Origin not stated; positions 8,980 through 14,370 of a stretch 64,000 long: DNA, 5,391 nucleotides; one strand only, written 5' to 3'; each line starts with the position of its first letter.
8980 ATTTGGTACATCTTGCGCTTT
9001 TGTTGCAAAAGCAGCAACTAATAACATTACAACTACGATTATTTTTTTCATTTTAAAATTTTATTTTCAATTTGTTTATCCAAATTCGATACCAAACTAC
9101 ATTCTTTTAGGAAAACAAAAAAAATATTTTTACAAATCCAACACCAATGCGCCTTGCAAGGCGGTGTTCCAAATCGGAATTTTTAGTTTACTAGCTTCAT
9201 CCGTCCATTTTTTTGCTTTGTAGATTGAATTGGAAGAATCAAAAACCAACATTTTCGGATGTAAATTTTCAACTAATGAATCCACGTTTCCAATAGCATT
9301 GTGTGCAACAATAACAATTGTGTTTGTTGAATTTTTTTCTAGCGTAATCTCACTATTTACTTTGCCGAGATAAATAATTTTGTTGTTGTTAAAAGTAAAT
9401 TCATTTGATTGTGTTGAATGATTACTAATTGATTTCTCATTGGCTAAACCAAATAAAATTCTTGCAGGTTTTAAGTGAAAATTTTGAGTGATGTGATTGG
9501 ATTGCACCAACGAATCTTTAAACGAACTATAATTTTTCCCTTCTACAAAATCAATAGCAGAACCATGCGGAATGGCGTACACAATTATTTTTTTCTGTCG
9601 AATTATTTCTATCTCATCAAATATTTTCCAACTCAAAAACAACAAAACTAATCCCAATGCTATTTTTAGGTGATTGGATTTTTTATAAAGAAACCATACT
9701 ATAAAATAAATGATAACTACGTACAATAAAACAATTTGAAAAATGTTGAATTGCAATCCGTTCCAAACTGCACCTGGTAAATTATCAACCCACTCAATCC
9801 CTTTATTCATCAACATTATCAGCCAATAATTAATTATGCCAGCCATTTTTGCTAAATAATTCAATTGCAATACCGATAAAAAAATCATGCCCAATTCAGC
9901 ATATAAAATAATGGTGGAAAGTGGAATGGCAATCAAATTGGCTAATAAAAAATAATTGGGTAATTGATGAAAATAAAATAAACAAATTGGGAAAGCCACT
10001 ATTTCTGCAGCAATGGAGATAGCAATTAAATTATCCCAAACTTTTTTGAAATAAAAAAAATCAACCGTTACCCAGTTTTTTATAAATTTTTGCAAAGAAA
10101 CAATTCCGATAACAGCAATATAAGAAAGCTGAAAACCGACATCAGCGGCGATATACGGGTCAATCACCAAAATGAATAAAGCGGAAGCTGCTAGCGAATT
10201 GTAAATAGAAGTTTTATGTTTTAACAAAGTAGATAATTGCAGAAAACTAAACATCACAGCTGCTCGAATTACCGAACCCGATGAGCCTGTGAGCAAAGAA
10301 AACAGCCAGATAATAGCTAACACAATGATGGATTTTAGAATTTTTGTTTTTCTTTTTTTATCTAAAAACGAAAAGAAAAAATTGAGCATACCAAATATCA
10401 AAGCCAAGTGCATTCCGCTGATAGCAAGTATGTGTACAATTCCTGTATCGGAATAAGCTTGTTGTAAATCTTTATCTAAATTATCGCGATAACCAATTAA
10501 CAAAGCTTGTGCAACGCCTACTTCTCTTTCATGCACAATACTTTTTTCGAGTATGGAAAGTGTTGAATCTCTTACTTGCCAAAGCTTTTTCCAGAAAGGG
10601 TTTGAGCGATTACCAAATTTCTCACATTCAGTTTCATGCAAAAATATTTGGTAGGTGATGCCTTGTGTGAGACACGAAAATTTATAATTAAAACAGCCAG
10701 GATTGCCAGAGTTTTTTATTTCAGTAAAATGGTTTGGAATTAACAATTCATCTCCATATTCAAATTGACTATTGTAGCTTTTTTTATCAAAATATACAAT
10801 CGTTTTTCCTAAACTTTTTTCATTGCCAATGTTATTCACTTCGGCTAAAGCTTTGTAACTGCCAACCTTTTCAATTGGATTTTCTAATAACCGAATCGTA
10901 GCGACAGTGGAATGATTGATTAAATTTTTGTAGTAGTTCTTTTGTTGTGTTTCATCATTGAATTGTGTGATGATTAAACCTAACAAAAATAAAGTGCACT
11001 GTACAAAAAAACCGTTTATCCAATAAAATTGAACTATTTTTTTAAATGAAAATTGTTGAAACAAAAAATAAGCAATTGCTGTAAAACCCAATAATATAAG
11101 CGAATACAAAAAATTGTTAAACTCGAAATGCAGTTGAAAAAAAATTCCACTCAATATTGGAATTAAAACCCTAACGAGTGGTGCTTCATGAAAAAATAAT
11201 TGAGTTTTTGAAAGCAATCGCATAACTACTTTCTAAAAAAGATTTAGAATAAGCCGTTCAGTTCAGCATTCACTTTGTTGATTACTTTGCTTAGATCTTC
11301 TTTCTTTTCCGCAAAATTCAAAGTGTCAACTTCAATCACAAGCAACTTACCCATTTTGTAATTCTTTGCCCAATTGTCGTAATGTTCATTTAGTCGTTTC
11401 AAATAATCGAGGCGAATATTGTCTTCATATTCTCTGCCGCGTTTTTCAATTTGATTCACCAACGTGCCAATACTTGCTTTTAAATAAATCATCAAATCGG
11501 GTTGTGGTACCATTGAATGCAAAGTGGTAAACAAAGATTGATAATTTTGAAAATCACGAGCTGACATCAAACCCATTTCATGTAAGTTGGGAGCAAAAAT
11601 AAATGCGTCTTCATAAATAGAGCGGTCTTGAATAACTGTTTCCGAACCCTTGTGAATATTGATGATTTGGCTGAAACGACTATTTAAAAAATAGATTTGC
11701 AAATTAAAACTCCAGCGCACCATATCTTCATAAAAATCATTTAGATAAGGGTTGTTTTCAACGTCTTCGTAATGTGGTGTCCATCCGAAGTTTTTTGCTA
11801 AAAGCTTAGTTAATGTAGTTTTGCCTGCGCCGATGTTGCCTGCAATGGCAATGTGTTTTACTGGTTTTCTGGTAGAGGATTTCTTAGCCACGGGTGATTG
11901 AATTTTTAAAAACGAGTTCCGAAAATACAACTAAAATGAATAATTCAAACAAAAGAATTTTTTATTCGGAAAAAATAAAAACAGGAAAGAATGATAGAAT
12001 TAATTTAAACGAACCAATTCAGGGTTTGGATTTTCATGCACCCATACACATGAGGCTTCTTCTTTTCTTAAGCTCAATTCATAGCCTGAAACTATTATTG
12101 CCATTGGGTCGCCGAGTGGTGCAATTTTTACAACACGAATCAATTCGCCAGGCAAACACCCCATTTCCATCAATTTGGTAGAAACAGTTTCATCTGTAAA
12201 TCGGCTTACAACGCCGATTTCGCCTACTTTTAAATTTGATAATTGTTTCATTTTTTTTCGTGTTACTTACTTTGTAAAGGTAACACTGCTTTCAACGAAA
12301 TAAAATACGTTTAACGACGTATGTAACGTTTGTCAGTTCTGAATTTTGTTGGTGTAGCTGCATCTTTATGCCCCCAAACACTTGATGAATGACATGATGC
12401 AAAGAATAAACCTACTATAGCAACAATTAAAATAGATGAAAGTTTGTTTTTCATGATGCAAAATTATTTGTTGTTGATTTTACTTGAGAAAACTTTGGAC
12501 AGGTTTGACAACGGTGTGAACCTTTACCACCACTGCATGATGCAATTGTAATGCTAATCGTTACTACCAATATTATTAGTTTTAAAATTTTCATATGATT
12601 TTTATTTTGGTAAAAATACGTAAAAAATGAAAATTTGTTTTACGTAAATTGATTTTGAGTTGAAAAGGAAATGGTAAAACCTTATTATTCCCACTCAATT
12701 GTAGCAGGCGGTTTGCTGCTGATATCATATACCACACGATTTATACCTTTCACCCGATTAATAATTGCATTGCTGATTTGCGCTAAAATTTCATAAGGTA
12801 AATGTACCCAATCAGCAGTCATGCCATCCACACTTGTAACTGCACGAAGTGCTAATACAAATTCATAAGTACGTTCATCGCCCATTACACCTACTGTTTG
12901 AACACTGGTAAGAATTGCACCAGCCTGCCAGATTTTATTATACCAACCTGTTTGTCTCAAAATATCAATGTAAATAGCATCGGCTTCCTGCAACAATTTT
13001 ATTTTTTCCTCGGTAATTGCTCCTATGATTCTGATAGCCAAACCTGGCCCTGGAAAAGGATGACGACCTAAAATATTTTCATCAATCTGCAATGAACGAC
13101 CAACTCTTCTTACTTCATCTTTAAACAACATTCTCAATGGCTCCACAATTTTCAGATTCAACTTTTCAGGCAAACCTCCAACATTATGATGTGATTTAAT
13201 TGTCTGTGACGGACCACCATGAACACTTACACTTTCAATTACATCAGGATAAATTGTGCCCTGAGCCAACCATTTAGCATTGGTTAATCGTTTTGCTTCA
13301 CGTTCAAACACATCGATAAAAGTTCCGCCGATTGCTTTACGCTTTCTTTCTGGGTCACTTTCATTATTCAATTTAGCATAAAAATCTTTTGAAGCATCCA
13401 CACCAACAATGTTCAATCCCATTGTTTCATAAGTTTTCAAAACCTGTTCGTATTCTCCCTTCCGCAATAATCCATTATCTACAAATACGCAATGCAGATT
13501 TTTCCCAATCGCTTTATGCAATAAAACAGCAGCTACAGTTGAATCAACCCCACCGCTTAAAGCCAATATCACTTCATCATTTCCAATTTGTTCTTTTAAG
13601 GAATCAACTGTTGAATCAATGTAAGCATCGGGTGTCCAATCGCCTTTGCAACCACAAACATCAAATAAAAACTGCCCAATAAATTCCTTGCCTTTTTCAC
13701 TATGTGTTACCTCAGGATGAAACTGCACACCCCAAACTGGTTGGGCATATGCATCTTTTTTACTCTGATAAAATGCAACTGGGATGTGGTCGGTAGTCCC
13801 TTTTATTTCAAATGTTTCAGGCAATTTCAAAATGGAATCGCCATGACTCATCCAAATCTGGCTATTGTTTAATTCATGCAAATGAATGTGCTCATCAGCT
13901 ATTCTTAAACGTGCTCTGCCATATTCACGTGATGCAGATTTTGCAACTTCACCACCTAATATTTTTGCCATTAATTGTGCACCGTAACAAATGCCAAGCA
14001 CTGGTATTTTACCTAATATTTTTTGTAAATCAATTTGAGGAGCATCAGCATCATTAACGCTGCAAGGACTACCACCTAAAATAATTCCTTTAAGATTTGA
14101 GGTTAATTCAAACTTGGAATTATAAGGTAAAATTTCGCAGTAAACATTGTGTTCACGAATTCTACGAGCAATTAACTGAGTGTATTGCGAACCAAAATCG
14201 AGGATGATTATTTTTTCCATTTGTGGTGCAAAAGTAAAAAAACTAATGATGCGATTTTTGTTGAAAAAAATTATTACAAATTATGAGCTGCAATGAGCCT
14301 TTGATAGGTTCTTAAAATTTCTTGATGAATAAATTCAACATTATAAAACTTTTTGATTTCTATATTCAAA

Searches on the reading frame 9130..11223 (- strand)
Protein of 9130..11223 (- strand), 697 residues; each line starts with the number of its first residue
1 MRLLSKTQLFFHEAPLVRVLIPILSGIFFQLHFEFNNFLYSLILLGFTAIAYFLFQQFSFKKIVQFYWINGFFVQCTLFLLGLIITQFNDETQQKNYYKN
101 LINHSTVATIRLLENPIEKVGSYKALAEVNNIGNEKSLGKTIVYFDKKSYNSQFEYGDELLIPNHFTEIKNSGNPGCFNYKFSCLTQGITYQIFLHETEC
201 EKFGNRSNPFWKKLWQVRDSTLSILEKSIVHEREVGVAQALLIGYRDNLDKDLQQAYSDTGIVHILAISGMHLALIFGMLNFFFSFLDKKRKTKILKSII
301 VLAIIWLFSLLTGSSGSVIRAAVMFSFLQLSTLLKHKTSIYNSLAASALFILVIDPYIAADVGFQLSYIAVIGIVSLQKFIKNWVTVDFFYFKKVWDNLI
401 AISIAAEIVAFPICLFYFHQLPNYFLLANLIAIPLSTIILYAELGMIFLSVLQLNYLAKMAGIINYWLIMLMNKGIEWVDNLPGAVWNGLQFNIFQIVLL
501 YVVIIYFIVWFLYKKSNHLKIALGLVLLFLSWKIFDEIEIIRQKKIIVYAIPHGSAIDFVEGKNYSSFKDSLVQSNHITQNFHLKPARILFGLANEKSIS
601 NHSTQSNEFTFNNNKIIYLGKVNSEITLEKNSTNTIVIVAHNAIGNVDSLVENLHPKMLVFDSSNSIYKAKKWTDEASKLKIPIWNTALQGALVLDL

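Call 22: search_protein_families(library=pfam, proteins=[window:9130-11223:-], max_evalue=0.001)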
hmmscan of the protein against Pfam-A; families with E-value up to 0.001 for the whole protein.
window:9130-11223:- (697 aa): 2 families
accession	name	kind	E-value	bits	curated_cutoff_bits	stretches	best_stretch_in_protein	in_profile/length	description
PF03772.21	Competence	-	9.4e-57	192.8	23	1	241-511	1-267/270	Competence protein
PF13567.11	DUF4131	-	5e-11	43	31.6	1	42-197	11-161/165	Domain of unknown function (DUF4131)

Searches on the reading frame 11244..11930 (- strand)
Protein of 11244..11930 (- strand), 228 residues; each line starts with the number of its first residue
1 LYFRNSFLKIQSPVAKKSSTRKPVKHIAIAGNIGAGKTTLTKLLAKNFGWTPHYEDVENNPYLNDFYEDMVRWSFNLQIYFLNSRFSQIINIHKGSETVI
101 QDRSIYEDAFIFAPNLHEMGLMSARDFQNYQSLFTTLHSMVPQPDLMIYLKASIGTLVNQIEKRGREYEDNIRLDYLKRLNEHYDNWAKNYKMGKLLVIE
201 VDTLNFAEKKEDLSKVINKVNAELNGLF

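Call 22: search_protein_families(library=pfam, proteins=[window:11244-11930:-], max_evalue=0.001)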
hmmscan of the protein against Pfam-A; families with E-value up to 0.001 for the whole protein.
window:11244-11930:- (228 aa): 6 families
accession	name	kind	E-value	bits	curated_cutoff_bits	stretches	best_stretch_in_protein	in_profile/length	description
PF01712.25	dNK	-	1.7e-57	194.9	27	1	27-222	1-200/203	Deoxynucleoside kinase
PF02223.23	Thymidylate_kin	-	4.1e-06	27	27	1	131-192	104-166/185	Thymidylate kinase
PF02367.23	TsaE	-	9.3e-05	22.8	26.6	1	21-51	18-48/128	Threonylcarbamoyl adenosine biosynthesis protein TsaE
PF13238.12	AAA_18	-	9.6e-05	23.3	29.4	0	27-64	1-39/128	AAA domain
PF13521.12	AAA_28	-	0.00015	22.4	27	1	27-108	2-86/164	AAA domain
PF00005.33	ABC_tran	-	0.001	20.1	25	0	22-81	9-65/137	ABC transporter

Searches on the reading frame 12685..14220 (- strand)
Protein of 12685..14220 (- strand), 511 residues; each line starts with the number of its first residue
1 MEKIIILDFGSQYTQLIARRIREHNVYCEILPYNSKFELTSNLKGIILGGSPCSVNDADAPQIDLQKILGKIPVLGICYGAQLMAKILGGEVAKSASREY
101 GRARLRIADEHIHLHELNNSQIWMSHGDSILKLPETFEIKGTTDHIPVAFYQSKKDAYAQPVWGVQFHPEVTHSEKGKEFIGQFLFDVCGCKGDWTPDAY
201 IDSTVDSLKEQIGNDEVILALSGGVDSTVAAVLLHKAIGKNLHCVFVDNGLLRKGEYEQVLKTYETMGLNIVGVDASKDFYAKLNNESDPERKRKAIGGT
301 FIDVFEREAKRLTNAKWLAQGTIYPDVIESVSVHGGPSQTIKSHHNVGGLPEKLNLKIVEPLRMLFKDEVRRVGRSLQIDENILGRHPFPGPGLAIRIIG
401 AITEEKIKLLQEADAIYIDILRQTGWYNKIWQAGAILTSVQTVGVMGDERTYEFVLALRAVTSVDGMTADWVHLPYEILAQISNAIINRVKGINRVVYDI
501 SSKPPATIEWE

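Call 22: search_protein_families(library=pfam, proteins=[window:12685-14220:-], max_evalue=0.001)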
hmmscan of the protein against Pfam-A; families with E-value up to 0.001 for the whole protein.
window:12685-14220:- (511 aa): 7 families
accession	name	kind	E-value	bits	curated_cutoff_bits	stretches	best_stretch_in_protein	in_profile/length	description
PF00958.27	GMP_synt_C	-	7.4e-42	141.8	27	1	421-510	3-92/92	GMP synthase C terminal domain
PF00117.34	GATase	-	8.7e-38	130.3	22.8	1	6-187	2-189/190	Glutamine amidotransferase class-I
PF07722.19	Peptidase_C26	-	1.2e-08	35.5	20.5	1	70-170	104-219/219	Peptidase C26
PF02540.23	NAD_synthase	-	2.4e-08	33.8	21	1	210-288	14-92/242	NAD synthase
PF01507.26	PAPS_reduct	-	0.00015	22.3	22.5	1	217-293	2-77/175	Phosphoadenosine phosphosulfate reductase domain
PF03054.22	tRNA_Me_trans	-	0.00016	21.8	20.6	1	216-249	2-34/202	tRNA methyl transferase HUP domain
PF00764.25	Arginosuc_synth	-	0.00053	20.5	27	1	217-281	2-66/162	Arginosuccinate synthase N-terminal HUP domain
